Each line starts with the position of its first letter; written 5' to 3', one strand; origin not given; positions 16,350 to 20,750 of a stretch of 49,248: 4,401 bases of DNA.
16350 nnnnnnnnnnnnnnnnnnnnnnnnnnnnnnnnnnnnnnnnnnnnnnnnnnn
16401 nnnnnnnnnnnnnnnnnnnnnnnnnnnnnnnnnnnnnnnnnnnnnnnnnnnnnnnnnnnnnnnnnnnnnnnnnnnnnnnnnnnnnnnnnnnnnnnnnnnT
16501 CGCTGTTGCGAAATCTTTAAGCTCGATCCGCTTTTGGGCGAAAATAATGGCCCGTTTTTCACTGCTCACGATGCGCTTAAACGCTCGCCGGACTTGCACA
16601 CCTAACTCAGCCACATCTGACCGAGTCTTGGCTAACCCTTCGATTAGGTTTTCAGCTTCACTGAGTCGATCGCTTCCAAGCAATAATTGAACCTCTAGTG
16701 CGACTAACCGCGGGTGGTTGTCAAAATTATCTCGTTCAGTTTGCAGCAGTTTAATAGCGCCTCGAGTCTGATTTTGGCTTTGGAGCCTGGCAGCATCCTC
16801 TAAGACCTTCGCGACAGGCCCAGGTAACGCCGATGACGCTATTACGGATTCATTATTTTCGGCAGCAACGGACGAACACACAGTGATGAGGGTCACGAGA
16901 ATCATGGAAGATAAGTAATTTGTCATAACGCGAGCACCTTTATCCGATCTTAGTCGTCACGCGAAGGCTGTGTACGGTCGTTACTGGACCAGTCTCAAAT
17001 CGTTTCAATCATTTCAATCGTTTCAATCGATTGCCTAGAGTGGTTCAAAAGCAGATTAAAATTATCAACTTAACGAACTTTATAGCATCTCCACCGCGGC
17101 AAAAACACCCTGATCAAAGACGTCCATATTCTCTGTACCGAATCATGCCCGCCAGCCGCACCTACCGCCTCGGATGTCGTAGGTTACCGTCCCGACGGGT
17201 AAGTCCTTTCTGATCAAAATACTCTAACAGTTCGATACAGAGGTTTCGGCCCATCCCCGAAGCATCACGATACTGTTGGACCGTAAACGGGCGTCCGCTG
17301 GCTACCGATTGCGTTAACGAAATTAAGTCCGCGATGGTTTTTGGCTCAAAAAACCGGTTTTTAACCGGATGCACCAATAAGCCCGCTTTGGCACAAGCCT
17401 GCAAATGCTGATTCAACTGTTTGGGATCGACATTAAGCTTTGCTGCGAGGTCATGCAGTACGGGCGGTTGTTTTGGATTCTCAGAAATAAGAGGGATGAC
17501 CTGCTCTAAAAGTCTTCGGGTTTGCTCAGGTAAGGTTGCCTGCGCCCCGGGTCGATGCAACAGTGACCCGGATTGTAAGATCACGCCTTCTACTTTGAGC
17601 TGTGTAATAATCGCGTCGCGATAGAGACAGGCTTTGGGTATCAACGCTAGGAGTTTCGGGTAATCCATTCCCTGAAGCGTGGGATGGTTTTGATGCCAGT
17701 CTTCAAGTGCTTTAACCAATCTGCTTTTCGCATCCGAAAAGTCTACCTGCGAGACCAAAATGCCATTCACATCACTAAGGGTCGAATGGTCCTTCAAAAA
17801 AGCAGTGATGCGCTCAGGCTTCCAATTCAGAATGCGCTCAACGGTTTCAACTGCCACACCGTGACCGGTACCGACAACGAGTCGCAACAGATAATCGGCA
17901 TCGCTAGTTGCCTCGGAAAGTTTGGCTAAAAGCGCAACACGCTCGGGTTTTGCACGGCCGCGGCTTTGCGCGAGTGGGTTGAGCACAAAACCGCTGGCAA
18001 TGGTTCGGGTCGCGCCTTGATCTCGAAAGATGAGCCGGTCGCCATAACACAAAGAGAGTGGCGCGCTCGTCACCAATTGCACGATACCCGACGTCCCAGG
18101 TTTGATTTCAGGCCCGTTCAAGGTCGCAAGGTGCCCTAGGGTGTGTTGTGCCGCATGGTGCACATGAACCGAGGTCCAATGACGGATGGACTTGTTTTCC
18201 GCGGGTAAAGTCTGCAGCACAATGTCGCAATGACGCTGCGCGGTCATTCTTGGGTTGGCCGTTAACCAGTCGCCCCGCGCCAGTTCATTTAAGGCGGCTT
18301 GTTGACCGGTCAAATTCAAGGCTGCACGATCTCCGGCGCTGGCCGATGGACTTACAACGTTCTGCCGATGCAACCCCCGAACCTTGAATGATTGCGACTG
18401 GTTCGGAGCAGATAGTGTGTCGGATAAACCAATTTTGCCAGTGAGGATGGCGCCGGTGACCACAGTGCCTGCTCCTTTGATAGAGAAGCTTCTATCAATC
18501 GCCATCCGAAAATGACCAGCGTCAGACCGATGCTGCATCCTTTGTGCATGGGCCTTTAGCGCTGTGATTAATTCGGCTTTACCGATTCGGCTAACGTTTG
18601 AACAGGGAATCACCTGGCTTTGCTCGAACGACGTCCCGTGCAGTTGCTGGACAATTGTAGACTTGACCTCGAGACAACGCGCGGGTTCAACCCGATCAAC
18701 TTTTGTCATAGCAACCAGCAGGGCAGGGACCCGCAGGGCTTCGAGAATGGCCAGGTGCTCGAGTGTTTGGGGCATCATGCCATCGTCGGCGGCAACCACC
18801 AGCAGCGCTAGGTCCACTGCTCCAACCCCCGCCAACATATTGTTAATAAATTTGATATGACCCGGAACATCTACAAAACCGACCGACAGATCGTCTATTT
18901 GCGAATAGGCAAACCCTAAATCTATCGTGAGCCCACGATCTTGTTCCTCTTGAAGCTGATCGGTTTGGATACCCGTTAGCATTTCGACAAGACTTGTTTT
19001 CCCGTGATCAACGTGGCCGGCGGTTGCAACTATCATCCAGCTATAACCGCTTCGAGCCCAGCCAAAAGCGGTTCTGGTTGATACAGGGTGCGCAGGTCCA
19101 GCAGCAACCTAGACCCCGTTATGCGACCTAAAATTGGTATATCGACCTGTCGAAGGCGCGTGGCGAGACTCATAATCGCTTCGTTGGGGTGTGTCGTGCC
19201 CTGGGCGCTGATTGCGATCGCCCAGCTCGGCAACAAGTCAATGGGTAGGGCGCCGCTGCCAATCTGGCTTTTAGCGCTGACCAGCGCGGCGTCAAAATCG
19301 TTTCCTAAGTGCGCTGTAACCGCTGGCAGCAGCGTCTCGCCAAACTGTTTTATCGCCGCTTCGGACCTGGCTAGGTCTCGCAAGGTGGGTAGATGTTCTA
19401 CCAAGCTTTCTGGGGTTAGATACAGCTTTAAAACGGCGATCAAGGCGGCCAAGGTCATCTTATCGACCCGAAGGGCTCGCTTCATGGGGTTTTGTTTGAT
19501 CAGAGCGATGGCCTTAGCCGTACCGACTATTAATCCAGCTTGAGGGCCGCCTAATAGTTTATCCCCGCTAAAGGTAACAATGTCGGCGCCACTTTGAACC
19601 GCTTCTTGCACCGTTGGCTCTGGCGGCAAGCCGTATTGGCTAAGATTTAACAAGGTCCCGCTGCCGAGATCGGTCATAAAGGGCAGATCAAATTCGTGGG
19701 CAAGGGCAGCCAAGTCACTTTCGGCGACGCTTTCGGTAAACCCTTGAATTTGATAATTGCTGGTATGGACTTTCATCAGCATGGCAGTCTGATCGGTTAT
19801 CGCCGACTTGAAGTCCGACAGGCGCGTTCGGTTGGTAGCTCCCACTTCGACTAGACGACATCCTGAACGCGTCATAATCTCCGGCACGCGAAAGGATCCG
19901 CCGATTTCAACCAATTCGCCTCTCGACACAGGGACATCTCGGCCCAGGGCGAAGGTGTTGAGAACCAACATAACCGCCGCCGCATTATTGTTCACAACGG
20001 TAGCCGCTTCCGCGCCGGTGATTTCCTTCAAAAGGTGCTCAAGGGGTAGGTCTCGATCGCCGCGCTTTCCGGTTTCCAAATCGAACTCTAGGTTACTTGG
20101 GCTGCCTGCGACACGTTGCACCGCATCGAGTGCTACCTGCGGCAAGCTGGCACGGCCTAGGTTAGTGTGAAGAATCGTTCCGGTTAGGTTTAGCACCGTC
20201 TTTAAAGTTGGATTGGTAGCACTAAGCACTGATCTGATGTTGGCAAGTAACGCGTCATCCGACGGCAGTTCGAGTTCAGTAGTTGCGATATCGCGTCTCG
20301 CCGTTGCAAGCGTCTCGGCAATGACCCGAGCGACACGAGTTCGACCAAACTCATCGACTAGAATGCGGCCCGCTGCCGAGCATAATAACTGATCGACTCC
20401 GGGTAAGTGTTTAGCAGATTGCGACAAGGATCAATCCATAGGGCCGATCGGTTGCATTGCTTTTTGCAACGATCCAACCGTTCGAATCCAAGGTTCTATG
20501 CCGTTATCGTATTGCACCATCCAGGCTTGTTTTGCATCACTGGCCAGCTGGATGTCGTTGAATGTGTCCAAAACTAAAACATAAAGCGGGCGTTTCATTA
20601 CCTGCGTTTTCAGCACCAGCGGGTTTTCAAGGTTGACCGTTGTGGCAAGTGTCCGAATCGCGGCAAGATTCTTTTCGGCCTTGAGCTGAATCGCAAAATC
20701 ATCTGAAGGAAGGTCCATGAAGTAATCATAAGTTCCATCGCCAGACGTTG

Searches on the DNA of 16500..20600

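Call 59: search_rna_families(source=window, start=16500, end=20600, threshold=evalue, max_evalue=10, show_alignments=2)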
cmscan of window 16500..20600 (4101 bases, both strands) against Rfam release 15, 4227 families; matches with E-value up to 10: 4.
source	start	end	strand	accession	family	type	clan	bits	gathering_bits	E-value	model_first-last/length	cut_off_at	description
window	17424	17519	-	RF02039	SPRY4-IT1_2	Gene; lncRNA;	-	20.1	40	0.27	1-120/120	no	SPRY4-IT1 conserved region 2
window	17033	17101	-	RF01283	snoU30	Gene; snRNA; snoRNA; CD-box;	CL00052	19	45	6.7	1-86/86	no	Small nucleolar RNA U30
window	18886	19001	+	RF01255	snR35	Gene; snRNA; snoRNA; HACA-box;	CL00028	16.6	40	3.1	1-204/204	no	Small nucleolar RNA snR35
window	19442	19465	-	RF01119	sR32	Gene; snRNA; snoRNA; CD-box;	-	12.4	40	6.5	1-57/57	no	Small nucleolar RNA sR32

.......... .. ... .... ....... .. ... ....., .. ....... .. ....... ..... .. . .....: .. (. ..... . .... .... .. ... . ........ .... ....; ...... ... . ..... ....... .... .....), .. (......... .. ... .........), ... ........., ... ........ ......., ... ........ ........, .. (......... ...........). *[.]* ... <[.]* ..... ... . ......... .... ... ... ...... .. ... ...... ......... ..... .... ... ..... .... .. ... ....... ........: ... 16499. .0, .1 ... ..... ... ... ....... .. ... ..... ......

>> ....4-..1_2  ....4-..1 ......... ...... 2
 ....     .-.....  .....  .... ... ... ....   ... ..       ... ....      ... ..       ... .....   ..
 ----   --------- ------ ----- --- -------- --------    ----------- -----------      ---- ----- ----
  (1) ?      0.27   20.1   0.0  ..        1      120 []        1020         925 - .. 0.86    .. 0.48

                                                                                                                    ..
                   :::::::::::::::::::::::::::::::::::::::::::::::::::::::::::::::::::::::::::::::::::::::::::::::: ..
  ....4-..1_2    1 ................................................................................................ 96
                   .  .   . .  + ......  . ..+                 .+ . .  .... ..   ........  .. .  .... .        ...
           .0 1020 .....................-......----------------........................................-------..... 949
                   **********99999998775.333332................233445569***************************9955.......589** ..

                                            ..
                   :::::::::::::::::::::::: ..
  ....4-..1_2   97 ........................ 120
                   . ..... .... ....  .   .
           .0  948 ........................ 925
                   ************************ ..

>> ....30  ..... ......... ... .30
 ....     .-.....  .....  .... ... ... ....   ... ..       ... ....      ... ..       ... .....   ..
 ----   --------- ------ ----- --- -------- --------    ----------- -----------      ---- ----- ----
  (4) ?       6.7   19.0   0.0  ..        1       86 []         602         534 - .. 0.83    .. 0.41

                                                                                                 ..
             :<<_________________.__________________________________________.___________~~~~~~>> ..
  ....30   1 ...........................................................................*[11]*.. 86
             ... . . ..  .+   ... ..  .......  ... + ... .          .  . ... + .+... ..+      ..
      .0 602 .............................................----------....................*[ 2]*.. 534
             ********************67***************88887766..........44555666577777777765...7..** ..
